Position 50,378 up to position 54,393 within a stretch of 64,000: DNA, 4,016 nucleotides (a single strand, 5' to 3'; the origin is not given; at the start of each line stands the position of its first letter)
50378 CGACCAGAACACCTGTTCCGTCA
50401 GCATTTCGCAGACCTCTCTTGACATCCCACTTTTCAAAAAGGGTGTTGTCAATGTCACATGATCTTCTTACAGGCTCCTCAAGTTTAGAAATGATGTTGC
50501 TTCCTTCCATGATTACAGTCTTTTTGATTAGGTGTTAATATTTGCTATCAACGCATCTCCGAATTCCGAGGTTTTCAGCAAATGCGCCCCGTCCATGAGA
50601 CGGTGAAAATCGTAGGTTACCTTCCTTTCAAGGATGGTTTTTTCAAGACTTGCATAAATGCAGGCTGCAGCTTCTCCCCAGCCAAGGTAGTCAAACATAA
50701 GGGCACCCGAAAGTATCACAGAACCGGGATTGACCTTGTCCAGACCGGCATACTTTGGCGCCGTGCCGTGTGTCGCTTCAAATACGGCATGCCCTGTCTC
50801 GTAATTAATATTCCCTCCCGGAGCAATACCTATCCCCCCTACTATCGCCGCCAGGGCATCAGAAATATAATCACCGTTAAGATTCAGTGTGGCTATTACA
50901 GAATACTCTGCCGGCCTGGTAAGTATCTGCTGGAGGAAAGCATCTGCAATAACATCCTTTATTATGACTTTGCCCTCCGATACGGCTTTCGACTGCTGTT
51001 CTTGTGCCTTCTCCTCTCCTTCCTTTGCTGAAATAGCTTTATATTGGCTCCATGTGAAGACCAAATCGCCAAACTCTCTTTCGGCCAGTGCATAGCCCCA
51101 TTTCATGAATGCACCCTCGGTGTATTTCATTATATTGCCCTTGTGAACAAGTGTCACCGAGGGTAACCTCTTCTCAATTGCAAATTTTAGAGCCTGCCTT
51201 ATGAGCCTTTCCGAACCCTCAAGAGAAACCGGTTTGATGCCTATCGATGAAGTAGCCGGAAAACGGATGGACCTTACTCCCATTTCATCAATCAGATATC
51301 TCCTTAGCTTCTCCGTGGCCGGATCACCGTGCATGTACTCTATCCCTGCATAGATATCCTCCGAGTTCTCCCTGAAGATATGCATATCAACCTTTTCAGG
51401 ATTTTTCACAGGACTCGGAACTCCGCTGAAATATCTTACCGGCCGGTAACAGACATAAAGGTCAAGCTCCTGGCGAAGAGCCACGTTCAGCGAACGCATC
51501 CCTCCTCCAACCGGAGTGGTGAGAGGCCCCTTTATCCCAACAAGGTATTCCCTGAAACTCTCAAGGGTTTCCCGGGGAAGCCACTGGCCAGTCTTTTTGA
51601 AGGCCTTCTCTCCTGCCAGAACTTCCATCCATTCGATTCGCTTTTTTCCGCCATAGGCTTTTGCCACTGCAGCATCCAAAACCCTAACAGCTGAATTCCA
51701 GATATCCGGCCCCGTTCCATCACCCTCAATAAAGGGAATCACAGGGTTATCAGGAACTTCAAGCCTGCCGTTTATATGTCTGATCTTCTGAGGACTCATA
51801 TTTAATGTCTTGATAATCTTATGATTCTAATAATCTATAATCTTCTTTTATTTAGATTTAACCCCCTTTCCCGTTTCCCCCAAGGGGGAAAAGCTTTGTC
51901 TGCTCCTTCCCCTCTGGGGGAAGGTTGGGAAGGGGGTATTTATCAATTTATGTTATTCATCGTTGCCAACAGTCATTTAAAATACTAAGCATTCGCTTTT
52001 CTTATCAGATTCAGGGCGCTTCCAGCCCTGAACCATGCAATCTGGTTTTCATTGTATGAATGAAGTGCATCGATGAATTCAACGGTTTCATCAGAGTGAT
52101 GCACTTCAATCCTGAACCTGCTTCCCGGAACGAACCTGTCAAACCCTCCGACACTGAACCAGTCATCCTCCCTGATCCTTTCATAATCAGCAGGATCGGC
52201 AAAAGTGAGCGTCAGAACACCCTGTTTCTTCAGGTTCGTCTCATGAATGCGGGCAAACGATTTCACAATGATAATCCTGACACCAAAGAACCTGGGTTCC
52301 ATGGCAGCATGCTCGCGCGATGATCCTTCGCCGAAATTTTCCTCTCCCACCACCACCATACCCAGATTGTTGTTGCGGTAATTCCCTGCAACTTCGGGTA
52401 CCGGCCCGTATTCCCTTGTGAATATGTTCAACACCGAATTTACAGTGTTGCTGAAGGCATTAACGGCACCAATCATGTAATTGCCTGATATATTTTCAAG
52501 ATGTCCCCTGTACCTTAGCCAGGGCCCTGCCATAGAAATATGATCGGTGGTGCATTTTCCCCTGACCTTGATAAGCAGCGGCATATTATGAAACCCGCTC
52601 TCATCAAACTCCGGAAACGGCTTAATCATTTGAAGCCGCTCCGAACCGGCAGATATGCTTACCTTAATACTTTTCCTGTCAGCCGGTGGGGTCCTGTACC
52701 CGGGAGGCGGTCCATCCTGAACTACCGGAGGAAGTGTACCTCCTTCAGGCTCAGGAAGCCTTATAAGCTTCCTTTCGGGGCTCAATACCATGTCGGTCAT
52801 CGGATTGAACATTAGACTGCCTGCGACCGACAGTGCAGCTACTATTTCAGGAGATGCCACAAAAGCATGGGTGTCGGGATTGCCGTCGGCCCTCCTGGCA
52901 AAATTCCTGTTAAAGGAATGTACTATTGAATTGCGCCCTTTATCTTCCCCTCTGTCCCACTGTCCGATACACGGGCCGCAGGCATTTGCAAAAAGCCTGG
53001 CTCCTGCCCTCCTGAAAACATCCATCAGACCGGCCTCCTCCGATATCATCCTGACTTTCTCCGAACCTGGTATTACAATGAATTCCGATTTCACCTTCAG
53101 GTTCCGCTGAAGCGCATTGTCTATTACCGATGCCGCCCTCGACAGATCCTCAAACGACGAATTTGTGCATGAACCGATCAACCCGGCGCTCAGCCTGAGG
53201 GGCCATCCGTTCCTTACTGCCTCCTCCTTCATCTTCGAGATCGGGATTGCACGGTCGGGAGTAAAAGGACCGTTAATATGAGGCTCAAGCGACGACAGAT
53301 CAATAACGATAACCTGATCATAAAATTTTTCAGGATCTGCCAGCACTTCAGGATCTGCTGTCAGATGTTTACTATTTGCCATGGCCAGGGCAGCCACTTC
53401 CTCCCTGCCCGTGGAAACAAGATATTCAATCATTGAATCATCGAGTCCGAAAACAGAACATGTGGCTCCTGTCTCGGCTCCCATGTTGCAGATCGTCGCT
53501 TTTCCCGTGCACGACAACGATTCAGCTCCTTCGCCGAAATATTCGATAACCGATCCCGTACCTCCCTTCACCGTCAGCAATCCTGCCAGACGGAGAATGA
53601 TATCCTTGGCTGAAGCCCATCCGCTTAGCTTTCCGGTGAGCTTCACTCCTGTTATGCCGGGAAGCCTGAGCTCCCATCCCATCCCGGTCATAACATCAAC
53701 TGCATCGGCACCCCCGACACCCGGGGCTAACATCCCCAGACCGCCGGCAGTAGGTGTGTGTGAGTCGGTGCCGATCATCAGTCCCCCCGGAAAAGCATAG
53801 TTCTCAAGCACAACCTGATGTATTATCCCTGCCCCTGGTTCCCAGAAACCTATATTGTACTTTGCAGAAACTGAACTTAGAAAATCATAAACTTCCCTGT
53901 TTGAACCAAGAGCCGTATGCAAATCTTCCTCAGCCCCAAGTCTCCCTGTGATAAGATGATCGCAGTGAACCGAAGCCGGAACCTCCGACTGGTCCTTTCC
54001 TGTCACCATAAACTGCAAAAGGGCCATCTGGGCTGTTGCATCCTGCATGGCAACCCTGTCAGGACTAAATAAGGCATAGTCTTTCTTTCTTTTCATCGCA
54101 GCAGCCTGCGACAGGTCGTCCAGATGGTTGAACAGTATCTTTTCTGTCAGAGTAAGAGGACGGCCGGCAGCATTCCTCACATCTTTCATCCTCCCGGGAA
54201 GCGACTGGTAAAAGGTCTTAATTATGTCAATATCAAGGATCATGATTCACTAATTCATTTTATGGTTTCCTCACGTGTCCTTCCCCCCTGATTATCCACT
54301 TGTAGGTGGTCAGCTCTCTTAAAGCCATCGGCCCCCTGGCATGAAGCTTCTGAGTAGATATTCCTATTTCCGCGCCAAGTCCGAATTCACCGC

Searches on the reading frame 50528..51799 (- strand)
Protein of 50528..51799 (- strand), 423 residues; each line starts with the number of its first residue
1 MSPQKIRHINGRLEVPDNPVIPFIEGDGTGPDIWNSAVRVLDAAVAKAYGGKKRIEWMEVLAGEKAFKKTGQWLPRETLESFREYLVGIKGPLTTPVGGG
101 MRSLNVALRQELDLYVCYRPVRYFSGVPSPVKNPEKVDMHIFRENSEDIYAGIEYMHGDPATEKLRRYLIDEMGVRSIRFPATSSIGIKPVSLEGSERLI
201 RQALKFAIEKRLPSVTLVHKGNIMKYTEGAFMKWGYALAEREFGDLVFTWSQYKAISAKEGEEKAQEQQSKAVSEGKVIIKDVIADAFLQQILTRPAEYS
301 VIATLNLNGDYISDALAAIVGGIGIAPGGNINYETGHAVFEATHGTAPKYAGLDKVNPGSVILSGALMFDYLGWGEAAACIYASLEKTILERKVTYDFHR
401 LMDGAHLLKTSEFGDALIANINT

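Call 8: search_protein_families(library=pfam, proteins=[window:50528-51799:-])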
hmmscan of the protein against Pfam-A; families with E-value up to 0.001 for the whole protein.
window:50528-51799:- (423 aa): 1 family
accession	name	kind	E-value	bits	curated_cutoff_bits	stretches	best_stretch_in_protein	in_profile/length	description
PF00180.25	Iso_dh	-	2.8e-88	296.9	27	1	21-416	2-347/348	Isocitrate/isopropylmalate dehydrogenase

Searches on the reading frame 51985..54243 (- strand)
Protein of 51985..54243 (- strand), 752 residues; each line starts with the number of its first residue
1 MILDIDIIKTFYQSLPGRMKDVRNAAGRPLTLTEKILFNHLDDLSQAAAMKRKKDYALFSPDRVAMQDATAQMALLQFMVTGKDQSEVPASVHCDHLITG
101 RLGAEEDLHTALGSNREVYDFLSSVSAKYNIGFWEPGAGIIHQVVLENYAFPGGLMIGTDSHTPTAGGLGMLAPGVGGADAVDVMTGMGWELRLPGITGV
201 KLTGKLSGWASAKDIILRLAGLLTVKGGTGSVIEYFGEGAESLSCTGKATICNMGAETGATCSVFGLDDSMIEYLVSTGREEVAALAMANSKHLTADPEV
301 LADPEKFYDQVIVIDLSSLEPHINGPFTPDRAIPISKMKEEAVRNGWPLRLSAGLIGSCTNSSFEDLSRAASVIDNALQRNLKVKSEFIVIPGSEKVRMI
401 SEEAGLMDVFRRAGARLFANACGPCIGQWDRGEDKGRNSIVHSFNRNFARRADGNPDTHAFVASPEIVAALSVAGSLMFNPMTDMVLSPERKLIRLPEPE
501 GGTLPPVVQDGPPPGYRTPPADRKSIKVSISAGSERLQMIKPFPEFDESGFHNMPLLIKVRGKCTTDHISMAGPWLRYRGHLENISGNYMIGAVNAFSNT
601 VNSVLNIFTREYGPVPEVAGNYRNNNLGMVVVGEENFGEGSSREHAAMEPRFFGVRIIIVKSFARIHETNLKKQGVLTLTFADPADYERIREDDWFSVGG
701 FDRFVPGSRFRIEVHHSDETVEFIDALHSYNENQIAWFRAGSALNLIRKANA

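Call 8: search_protein_families(library=pfam, proteins=[window:51985-54243:-])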
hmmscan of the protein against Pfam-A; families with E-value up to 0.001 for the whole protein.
window:51985-54243:- (752 aa): 2 families
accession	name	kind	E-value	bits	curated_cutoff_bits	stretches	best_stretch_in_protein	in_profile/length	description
PF00330.25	Aconitase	-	5.6e-142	474.4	28.7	1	35-475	2-463/463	Aconitase family (aconitate hydratase)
PF00694.25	Aconitase_C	-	1.5e-40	139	22.8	1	554-683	1-130/131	Aconitase C-terminal domain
